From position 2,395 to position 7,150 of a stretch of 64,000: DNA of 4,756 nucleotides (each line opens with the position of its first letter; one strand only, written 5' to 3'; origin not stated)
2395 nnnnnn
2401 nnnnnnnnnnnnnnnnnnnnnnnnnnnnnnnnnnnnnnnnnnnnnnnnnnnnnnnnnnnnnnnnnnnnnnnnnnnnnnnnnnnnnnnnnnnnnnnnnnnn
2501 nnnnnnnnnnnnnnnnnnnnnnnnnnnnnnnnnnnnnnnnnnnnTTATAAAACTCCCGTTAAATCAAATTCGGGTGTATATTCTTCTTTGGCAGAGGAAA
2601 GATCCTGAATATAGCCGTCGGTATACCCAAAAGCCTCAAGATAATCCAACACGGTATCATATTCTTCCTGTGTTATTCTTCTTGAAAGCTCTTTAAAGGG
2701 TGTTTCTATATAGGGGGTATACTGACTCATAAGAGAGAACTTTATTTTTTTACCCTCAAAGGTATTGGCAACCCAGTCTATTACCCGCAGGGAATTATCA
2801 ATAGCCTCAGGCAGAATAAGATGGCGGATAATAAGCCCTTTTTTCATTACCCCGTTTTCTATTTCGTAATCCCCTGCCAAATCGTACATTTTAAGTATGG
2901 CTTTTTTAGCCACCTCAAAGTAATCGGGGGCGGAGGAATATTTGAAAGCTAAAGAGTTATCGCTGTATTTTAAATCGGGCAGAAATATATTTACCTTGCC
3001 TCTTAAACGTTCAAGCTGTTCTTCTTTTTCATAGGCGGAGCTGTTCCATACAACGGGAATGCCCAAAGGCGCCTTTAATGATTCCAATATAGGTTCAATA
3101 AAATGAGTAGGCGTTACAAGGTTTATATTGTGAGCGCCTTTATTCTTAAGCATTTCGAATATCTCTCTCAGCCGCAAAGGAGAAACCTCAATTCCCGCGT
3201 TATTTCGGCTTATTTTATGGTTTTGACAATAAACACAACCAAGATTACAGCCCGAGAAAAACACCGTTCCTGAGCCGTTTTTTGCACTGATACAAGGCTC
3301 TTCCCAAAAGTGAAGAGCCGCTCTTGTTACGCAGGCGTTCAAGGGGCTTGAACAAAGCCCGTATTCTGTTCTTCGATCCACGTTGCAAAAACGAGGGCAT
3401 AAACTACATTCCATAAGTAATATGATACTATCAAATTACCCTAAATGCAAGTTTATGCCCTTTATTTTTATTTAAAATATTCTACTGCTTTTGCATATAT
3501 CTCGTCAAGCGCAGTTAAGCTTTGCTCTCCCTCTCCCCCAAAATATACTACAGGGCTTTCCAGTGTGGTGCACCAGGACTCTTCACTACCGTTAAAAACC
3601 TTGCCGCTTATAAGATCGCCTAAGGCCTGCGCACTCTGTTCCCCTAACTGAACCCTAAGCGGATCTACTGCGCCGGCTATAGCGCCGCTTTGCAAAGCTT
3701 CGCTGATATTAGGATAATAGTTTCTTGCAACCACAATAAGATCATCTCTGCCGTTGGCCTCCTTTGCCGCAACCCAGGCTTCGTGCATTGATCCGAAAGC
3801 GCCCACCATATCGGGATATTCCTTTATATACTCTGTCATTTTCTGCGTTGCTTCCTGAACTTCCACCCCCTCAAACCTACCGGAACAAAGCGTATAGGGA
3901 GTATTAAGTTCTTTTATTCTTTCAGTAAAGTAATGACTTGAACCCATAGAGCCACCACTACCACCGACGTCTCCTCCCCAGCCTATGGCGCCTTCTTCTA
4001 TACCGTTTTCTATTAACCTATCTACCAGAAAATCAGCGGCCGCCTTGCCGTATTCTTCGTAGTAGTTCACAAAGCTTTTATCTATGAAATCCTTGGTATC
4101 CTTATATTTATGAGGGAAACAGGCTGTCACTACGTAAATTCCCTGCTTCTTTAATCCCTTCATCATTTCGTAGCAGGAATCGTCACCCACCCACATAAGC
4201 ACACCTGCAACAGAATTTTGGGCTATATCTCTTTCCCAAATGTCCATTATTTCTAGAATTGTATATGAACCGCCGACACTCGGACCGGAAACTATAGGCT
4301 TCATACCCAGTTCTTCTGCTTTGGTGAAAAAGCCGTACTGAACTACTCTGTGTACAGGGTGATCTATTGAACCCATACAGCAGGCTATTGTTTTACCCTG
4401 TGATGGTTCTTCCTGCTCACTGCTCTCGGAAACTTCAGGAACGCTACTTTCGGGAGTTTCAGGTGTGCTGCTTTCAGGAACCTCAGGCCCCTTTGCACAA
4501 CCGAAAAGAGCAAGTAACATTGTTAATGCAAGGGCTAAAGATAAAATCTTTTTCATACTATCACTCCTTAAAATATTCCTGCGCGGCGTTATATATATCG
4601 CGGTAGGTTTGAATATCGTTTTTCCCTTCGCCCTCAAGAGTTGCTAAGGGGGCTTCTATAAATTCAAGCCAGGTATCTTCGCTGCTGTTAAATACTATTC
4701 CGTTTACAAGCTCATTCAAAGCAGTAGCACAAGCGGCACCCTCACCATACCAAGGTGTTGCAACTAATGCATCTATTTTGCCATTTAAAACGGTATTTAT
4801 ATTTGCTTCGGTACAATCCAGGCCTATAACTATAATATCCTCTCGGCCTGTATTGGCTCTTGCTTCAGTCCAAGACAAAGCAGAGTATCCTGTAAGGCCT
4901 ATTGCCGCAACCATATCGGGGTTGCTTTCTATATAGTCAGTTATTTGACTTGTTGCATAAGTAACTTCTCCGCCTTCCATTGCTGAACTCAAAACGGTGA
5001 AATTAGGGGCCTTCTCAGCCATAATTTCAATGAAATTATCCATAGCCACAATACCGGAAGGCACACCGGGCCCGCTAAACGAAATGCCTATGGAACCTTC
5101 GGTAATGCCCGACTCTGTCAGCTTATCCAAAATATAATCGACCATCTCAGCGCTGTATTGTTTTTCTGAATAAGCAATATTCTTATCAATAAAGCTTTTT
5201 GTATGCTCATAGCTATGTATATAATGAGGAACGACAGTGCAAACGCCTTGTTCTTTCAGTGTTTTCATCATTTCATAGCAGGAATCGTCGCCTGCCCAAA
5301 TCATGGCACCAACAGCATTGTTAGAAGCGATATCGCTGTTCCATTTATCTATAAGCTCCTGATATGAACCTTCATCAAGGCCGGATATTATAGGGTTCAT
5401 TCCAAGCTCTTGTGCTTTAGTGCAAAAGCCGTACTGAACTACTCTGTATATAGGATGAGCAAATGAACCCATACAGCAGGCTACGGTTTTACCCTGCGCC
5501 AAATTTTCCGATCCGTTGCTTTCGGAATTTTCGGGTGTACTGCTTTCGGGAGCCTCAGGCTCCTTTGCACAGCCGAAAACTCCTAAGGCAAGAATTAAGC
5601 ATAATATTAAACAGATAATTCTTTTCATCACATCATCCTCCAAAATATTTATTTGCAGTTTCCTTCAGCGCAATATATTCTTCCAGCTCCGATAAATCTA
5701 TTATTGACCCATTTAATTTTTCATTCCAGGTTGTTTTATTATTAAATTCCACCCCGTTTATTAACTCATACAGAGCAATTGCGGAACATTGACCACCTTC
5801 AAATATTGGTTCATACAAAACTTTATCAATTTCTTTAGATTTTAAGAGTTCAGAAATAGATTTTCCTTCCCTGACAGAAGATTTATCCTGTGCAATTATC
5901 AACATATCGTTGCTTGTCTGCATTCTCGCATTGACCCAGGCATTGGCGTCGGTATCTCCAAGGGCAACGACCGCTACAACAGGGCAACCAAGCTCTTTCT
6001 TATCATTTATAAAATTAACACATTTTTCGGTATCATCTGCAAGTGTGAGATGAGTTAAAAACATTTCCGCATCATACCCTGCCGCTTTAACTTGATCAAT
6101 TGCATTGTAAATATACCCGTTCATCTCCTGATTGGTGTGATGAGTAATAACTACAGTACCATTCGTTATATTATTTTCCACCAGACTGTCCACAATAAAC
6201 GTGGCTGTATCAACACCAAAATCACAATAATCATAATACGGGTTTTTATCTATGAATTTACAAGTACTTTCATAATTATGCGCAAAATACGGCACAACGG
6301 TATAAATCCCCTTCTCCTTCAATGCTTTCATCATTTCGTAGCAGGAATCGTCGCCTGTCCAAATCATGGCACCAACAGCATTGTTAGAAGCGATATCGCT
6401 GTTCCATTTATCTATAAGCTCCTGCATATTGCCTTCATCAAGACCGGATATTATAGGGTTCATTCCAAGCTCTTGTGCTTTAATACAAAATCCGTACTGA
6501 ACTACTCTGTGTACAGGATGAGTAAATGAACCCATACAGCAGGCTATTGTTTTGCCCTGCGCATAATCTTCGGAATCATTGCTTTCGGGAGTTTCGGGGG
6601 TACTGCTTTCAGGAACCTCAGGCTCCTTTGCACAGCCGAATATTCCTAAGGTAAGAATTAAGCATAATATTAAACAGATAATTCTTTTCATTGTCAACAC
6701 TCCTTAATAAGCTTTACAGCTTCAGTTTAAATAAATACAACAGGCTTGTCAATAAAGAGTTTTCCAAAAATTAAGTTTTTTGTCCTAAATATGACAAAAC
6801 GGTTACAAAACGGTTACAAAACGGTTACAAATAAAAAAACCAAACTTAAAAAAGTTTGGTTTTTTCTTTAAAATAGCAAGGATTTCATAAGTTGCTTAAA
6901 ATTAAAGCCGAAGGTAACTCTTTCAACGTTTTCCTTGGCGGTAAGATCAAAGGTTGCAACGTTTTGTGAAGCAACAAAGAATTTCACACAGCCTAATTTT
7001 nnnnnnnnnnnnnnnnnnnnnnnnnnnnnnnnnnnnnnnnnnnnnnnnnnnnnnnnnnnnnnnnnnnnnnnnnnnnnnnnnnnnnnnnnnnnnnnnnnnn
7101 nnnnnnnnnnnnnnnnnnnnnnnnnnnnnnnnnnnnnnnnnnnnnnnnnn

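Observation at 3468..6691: Three tandem orphan lipoprotein binding proteins: shared N-lobe, swapped C-lobes, no transporter genes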

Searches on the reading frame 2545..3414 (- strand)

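Call 42: search_protein_families(library=pfam, proteins=[window:2545-3414:-], max_evalue=0.00001)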
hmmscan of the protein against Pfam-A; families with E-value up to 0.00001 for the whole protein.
window:2545-3414:- (289 aa): 1 family
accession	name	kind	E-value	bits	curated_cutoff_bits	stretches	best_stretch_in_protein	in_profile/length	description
PF04055.27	Radical_SAM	-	2.5e-11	44.5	29.5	1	51-178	2-138/166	Radical SAM superfamily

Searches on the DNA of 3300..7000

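Call 69: search_rna_families(source=window, start=3300, end=7000, threshold=evalue, max_evalue=1)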
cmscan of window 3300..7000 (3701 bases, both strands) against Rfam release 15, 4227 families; matches with E-value up to 1: 0.
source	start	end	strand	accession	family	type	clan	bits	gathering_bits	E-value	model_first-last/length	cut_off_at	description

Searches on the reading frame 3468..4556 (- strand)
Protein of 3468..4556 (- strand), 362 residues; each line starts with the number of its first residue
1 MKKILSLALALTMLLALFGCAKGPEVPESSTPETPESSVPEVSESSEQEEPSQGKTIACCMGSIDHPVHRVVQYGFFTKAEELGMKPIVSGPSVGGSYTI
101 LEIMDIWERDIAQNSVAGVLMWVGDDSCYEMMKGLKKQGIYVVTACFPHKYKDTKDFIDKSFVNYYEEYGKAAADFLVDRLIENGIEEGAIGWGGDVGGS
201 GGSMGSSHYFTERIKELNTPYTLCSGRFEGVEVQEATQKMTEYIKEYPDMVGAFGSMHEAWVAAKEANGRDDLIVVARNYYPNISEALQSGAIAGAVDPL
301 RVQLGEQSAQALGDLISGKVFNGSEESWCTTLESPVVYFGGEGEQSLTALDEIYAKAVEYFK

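Call 3: search_protein_families(library=pfam, proteins=[window:3468-4556:-], max_evalue=1)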
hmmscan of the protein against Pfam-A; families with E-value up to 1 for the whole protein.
window:3468-4556:- (362 aa): 2 families
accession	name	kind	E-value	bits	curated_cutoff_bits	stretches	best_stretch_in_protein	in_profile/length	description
PF13407.12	Peripla_BP_4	-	1.9e-11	44.5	35.1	1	58-319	2-257/258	Periplasmic binding protein domain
PF02389.20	Cornifin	-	0.05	14.3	34.8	1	24-84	35-97/135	Cornifin (SPRR) family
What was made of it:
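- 3468..4556 (-): P3: lipoprotein substrate-binding protein, 362 aa, C-lobe type C, with a longer Ser/Glu/Pro linker. Pfam Peripla_BP_4 at 44.5 bits, residues 58-319 (call 3).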

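Call 4: search_protein_families(library=ncbifam, proteins=[window:3468-4556:-], max_evalue=1)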
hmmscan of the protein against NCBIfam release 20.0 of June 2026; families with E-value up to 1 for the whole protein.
window:3468-4556:- (362 aa): 2 families
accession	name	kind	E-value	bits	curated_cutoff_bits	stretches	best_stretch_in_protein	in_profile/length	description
NF033216.1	lipo_YgdI_YgdR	subfamily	0.15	12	42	1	2-22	1-21/71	YgdI/YgdR family lipoprotein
NF033201.1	Vip_LPXTG_Lm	exception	0.37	10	600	1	23-50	320-347/414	cell invasion LPXTG protein Vip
